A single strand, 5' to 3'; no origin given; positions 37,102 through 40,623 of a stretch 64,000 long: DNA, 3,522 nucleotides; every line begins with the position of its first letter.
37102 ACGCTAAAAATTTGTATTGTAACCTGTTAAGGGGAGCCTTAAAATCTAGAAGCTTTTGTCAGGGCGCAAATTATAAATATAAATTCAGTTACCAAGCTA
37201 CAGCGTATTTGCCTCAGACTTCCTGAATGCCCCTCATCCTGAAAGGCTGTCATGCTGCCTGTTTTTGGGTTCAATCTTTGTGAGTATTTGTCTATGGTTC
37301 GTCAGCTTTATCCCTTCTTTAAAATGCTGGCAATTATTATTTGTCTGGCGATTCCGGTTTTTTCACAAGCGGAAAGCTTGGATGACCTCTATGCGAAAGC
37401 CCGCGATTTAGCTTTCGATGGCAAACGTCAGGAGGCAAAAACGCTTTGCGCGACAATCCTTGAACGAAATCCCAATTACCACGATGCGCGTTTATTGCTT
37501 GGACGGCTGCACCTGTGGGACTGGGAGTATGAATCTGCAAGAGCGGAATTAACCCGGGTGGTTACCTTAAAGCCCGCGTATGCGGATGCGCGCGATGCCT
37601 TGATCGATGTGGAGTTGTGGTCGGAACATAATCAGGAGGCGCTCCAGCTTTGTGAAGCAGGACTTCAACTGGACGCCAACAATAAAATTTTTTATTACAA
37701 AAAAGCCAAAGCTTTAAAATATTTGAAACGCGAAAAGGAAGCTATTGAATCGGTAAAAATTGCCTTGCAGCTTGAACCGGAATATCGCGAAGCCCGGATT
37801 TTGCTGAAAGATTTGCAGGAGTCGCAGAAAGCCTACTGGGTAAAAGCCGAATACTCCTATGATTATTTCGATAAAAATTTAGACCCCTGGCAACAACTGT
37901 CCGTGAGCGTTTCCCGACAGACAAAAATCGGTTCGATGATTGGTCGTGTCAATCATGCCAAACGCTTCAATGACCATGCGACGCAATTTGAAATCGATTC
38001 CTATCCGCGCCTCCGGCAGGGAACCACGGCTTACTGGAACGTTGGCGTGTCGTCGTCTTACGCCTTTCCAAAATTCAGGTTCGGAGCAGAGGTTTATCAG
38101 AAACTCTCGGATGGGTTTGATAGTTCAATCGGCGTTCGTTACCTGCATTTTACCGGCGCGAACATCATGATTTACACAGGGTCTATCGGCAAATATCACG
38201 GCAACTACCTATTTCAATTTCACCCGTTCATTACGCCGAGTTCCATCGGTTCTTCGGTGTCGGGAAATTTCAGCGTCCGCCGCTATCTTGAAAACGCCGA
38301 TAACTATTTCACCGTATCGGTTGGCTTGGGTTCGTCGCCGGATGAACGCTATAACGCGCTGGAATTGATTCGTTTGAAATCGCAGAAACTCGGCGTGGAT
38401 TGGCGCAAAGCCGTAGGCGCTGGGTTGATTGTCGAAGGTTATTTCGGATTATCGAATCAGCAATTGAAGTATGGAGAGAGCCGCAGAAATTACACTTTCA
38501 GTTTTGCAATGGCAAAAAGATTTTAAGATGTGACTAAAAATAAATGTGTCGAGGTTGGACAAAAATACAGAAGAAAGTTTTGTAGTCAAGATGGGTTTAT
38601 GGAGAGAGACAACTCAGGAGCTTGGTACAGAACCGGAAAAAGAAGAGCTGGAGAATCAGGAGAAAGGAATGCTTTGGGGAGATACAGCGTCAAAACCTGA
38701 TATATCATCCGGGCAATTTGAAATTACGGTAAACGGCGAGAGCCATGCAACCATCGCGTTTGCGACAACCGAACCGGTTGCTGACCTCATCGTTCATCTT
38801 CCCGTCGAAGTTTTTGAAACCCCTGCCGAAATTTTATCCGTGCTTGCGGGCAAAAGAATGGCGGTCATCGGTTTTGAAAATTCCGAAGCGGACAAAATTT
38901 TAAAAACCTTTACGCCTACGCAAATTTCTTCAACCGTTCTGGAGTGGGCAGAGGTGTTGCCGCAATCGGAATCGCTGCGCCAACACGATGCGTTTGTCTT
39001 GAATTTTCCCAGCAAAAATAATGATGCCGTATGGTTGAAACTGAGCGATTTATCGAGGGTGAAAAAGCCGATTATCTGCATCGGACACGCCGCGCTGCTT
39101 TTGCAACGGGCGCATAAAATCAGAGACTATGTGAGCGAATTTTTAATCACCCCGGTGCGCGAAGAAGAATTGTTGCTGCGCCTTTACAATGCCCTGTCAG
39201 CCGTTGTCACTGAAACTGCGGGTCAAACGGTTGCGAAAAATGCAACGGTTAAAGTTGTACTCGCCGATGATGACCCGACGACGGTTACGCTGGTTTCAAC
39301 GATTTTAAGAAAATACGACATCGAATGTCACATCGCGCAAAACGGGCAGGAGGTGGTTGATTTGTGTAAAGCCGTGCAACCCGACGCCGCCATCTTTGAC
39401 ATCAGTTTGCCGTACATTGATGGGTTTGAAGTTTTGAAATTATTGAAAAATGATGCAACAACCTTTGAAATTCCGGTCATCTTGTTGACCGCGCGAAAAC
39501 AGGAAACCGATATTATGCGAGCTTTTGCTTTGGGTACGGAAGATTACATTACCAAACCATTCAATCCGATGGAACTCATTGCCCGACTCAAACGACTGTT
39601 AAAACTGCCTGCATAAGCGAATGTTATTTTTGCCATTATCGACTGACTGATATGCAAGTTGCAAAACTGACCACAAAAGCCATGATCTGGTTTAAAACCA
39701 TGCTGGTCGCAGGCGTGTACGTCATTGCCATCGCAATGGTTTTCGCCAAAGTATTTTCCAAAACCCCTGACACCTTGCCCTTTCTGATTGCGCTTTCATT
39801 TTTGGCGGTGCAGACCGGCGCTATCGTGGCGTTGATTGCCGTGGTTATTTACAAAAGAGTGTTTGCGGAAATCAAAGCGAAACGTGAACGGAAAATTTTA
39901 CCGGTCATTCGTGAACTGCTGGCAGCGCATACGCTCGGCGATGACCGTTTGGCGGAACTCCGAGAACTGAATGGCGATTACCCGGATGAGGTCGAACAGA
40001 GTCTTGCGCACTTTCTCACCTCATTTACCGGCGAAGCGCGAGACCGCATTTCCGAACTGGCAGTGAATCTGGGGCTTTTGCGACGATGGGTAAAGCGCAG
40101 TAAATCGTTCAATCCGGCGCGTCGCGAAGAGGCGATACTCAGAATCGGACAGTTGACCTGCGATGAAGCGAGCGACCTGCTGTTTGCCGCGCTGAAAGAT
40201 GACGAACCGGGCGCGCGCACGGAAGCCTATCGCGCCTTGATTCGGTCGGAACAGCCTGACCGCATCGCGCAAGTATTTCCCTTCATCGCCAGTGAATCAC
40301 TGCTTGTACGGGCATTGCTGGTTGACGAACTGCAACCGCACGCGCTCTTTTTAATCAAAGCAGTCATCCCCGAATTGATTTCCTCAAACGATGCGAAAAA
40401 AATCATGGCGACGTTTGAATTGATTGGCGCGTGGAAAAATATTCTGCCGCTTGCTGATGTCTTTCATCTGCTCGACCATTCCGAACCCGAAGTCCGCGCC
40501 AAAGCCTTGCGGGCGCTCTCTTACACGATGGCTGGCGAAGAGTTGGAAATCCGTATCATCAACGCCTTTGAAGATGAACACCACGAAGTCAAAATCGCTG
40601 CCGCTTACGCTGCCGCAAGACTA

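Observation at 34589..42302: Non-canonical synthase-dependent exopolysaccharide locus: sulfatase-family membrane transferase + short TPR/beta-barrel porin + pseudoREC-REC regulator + HEAT-repeat membrane protein + PgaC-like GT2 synthase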

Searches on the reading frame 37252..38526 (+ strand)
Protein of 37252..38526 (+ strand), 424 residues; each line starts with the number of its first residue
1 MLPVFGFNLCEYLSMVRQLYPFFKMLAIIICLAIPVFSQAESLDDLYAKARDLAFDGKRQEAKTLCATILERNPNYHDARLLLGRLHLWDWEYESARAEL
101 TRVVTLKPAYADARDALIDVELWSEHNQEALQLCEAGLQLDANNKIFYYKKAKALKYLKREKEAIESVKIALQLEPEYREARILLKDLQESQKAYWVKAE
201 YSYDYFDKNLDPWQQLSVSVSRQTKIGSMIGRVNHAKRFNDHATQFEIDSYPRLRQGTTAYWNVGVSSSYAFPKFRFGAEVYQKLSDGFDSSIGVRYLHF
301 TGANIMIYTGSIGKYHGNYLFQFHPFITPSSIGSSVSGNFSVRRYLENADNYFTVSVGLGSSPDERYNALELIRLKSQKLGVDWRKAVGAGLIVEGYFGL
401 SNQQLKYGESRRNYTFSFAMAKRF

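Call 3: search_protein_families(library=pfam, proteins=[window:37252-38526:+], max_evalue=0.01)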
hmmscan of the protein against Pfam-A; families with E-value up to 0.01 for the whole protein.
window:37252-38526:+ (424 aa): 7 families
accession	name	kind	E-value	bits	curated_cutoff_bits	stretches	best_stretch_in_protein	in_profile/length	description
PF19413.5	YaiO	-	9.5e-60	202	23.9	1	198-365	5-173/173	YaiO membrane beta barrel domain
PF14559.12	TPR_19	-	3e-09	37.5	25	1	57-113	5-61/68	Tetratricopeptide repeat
PF13428.12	TPR_14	-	1e-05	26.1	23.5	0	46-86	4-44/44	Tetratricopeptide repeat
PF07719.23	TPR_2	-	4.6e-05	23.7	27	0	147-178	3-34/34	Tetratricopeptide repeat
PF13432.12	TPR_16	-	0.00045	21.1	32.7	1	47-110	1-64/65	Tetratricopeptide repeat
PF11717.14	Tudor-knot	-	0.0025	18.1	20.8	1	169-213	6-47/55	RNA binding activity-knot of a chromodomain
PF13431.12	TPR_17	-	0.003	18.2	24.4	0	66-88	2-24/34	Tetratricopeptide repeat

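Call 4: search_protein_families(library=ncbifam, proteins=[window:37252-38526:+], max_evalue=0.01)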
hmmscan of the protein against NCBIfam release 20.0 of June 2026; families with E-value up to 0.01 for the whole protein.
window:37252-38526:+ (424 aa): 13 families
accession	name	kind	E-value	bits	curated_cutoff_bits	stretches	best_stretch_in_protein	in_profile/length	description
TIGR04390.1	OMP_YaiO_dom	domain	2.5e-51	174.8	32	1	197-424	3-230/230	YaiO family outer membrane beta-barrel protein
TIGR02917.1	PEP_TPR_lipo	equivalog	1.8e-11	42.7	312.2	1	27-192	5-172/899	XrtA/PEP-CTERM system TPR-repeat protein PrsT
NF033762.1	social_mot_Tgl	equivalog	2.5e-09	36.8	225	1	25-139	13-128/252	social motility TPR repeat lipoprotein Tgl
NF040959.1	MamA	equivalog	1.6e-06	27.7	200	1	47-177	40-171/204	magnetosome protein MamA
TIGR02552.1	LcrH_SycD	equivalog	4e-05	23.4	104.8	1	125-187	66-128/136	SycD/LcrH family type III secretion system chaperone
TIGR03939.1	PGA_TPR_OMP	equivalog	0.00018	19.9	366.65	1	47-196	362-514/800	poly-beta-1,6 N-acetyl-D-glucosamine export porin PgaA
NF052415.1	T3SS_chap_SctY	equivalog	0.0002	21.9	70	1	80-172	9-104/106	type III secretion apparatus assembly chaperone SctY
NF052400.1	M48_BAM_BepA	equivalog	0.0012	17.8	570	1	41-195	267-425/483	beta-barrel assembly-enhancing protease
NF008520.0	PRK11447.1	equivalog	0.0021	15.9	858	1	45-158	575-684/1157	cellulose synthase complex outer membrane protein BcsC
NF047558.1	TPR_END_plus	domain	0.0035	17.3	32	1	148-180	2-34/56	TPR end-of-group domain-containing protein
NF008756.0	PRK11788.1-4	equivalog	0.0042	16.2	474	0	50-112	187-249/389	lipopolysaccharide assembly protein LapB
NF008757.0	PRK11788.1-5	equivalog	0.0054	15.9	363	1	56-191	193-328/388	lipopolysaccharide assembly protein LapB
NF033920.0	C39_PA2778_fam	equivalog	0.0062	16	150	0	44-140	157-253/255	PA2778 family cysteine peptidase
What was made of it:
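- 37252..38526 (+): Outer-membrane export protein (likely start 37294): signal peptide, five TPR-like helix pairs, C-terminal 14-stranded YaiO beta-barrel ending in Phe. PF19413 9.5e-60 and TIGR04390 2.5e-51 (calls 3, 4).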

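Call 9: search_solved_structures(query=window:37252-38526:+, max_evalue=0.01)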
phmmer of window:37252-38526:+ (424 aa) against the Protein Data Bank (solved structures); distinct sequences matched with E-value up to 0.01: 11.
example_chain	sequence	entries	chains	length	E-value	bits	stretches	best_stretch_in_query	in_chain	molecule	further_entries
3cvq_A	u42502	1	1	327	5.8e-05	25.4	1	42-143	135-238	Peroxisome targeting signal 1 receptor PEX5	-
3cv0_A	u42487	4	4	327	6.7e-05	25.2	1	42-143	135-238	Peroxisome targeting signal 1 receptor PEX5 | Peroxisome targeting signal 1 receptor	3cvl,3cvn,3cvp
9f8w_A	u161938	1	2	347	6.8e-05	25.2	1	42-143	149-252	Peroxisome targeting signal 1 receptor PEX5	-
9hb4_G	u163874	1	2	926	0.00042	22.6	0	91-191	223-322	Sperm-associated antigen 1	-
7obi_A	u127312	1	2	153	0.00055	22.2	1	57-191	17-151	CTPR-rv4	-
8ump_A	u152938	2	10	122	0.00095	21.4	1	83-190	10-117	T33-ml35-redesigned-TPR-domain-fold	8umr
7bev_A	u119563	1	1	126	0.00097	21.4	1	92-190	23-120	Sperm-associated antigen 1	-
3kd7_A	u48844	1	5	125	0.0057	18.9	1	80-188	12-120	CTPR390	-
7ntf_A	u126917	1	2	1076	0.006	18.8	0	52-143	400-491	Isoform 1 of UDP-N-acetylglucosamine--peptide N-acetylglucosaminyltransferase 110 kDa subu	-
7yea_A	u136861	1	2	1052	0.0061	18.8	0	53-143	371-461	UDP-N-acetylglucosamine--peptide N-acetylglucosaminyltransferase 110 kDa subunit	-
7yeh_B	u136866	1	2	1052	0.0062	18.8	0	52-142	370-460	UDP-N-acetylglucosamine--peptide N-acetylglucosaminyltransferase 110 kDa subunit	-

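Call 66: search_protein_representatives(protein=window:37252-38526:+)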
Query: 424 residues. Proteins with E-value up to 0.001 (for the whole library): 6906; up to 1e-10: 1599; up to 1e-30: 606. The best 150 are listed.
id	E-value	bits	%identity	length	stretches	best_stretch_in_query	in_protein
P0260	7.8e-124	430.2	50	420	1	31-424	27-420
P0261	2.9e-116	405.3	39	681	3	43-420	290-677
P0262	1.1e-96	340.8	34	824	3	42-420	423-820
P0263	1.0e-94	334.3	41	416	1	35-421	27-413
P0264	9.2e-90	317.9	44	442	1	36-398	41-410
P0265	1.5e-89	317.2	41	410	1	31-416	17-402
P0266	3.7e-88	312.7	39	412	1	27-421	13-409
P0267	6.6e-88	311.8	46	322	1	105-424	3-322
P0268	8.3e-88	311.5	42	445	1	43-422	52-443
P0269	9.4e-88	311.3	36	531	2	40-419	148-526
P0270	3.4e-87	309.5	41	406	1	25-424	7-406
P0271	6.4e-87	308.6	36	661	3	46-381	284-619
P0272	1.4e-86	307.5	35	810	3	32-424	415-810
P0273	1.5e-85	304.1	41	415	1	33-424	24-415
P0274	6.4e-85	302.0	34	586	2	42-424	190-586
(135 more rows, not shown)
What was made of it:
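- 37252..38526 (+): 606 representative clusters at E<=1e-30 (call 66).
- Tried and rejected: I redid it with representatives from call 66.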

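Call 76: predict_structure(alignment_id=A4)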
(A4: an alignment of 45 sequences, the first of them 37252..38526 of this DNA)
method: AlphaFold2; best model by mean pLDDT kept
length: 424 residues; sequences in the alignment: 45
mean_pLDDT: 92.4   pTM: 0.80
mean pLDDT of the five models: 92.4, 90.9, 90.8, 90.4, 90.5
residues with pLDDT >= 90: 341; 70-90: 52; 50-70: 27; < 50: 4
segments of 3 or more residues with pLDDT < 50: 1-4
pLDDT, mean of each block of 10 residues (from residue 1): 51 68 84 66 97 98 98 98 98 98 98 98 97 98 98 97 98 98 94 95 91 96 96 94 96 96 94 95 96 97 94 97 95 92 95 97 69 85 95 97 89 97 97
secondary structure, 60 per line:
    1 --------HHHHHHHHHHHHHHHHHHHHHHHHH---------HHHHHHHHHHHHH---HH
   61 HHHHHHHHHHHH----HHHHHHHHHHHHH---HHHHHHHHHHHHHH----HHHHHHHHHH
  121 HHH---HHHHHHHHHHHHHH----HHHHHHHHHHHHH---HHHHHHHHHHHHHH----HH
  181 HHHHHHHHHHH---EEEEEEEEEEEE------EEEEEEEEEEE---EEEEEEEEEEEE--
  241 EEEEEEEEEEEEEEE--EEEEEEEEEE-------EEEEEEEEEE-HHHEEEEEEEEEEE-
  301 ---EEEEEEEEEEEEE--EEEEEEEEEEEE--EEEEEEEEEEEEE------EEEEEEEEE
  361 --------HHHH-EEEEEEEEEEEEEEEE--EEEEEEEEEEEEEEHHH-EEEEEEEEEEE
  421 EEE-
elements in order: H9-33 H43-55 H59-72 H77-89 H93-106 H111-123 H127-140 H145-157 H161-174 H179-191 E195-206 E213-223 E227-238 E241-255 E258-267 E275-284 E289-299 E304-316 E319-330 E333-345 E352-360 H369-372 E374-389 E392-405 E410-423
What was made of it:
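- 37252..38526 (+): AF2 pLDDT 92.4 with 14 strands at aa 195-423 (call 76).
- On Synthase-dependent exopolysaccharide secretion systems (general class): The AF2 model has 10 helices and 14 strands at pLDDT 92.4 (call 76).
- The AF2 model has pLDDT 92 (call 76).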

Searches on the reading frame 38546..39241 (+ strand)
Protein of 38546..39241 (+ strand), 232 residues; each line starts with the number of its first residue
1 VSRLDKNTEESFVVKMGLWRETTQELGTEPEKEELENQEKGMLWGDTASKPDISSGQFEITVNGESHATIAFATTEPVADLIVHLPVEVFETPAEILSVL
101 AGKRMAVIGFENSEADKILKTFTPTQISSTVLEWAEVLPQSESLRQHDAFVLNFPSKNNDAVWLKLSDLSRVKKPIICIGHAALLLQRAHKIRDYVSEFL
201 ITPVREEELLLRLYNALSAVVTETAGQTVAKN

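Call 24: search_protein_families(library=pfam, proteins=[window:38546-39241:+], max_evalue=10)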
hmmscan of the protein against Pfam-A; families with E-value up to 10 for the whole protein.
seq(232 aa): 1 family
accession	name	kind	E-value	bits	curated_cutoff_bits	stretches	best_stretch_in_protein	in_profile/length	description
PF22271.1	DUF6955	-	0.037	14.7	27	1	96-140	24-66/91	Family of unknown function (DUF6955)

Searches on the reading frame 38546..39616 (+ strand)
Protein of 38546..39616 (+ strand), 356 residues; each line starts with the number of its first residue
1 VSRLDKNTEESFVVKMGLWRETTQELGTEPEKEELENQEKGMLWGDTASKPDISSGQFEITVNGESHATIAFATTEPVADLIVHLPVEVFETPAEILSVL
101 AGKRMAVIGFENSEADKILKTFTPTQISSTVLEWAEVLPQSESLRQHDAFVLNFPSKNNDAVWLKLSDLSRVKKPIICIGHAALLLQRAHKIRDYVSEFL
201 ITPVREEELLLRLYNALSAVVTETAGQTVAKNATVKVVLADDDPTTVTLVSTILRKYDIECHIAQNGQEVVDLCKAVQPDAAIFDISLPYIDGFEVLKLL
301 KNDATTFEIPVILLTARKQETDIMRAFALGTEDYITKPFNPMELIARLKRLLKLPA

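Call 3: search_protein_families(library=pfam, proteins=[window:38546-39616:+], max_evalue=0.01)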
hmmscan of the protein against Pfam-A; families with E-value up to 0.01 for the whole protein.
window:38546-39616:+ (356 aa): 1 family
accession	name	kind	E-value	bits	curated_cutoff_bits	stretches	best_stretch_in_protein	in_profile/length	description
PF00072.30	Response_reg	-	1.1e-25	90.4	30.2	1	237-348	1-110/111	Response regulator receiver domain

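Call 4: search_protein_families(library=ncbifam, proteins=[window:38546-39616:+], max_evalue=0.01)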
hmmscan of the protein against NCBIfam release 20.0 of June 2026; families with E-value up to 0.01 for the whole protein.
window:38546-39616:+ (356 aa): 91 families (the best 25 are shown)
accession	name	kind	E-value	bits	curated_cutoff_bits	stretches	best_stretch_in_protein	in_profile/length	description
NF007135.0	PRK09581.1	equivalog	4.7e-25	88.3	474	1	234-354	2-122/457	PleD family two-component system response regulator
TIGR02154.1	PhoB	equivalog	4.8e-25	88.2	296.2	1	235-353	3-121/226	phosphate regulon transcriptional regulator PhoB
NF033117.2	vanR_ACDEGLN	exception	1.5e-24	86.8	350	1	238-352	2-113/226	VanR-ABDEGLN family response regulator transcription factor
NF045991.1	RespRegCtrARhodob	equivalog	4.6e-24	85.4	350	1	236-352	2-116/224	response regulator transcription factor CtrA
NF040689.1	MtrAB_MtrA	equivalog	2.1e-23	82.8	300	1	238-352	2-113/219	MtrAB system response regulator MtrA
NF008296.0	PRK11083.1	equivalog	2.8e-23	82.5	273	1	235-353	4-119/228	two-component system response regulator CreB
NF040534.1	resp_reg_YycF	equivalog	1.1e-21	77.2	340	1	236-352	2-115/231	response regulator YycF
NF008318.0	PRK11107.1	equivalog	1.1e-21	76.6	890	1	96-350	530-783/920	two-component sensor histidine kinase BarA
NF033120.0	vanR_FM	exception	2.5e-21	76.4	460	1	235-350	4-116/231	vancomycin resistance response regulator transcription factor, VanR-F/VanR-M family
NF007982.1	PRK10710.1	equivalog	1.9e-20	73.5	380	1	232-353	5-123/235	envelope stress response regulator BaeR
NF000403.1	vanR-C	exception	3.5e-20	72.5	480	1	235-352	3-117/231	vancomycin resistance response regulator transcription factor VanR-C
TIGR01387.1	cztR_silR_copR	subfamily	4.1e-20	72.4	279.2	1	238-353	2-115/218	heavy metal response regulator transcription factor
NF012227.0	AdeR_RR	equivalog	5.1e-20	71.9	340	1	236-353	12-127/239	efflux system response regulator transcription factor AdeR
NF045944.1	ResRegRpaBCyano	equivalog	5.1e-20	71.8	330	1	239-353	2-113/229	response regulator transcription factor RpaB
NF007005.1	PRK09468.1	equivalog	2.7e-19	69.5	331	1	234-353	3-120/237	osmolarity response regulator transcription factor OmpR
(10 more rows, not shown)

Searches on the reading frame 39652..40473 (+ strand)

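Call 24: search_protein_families(library=pfam, proteins=[window:39652-40473:+], max_evalue=10)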
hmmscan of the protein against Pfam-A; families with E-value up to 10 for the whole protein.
seq(274 aa): 4 families
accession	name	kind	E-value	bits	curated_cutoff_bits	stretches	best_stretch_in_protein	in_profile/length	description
PF13646.12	HEAT_2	-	4.4e-06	27.3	27.7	1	147-222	5-82/88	HEAT repeats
PF05767.17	Pox_A14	-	0.018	15.7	27.7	1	14-69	11-67/93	Poxvirus virion envelope protein A14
PF11188.13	DUF2975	-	0.025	14.9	27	1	10-73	58-118/130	Protein of unknown function (DUF2975)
PF01618.21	MotA_ExbB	-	0.13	12.4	22.9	1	24-76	65-120/127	MotA/TolQ/ExbB proton channel family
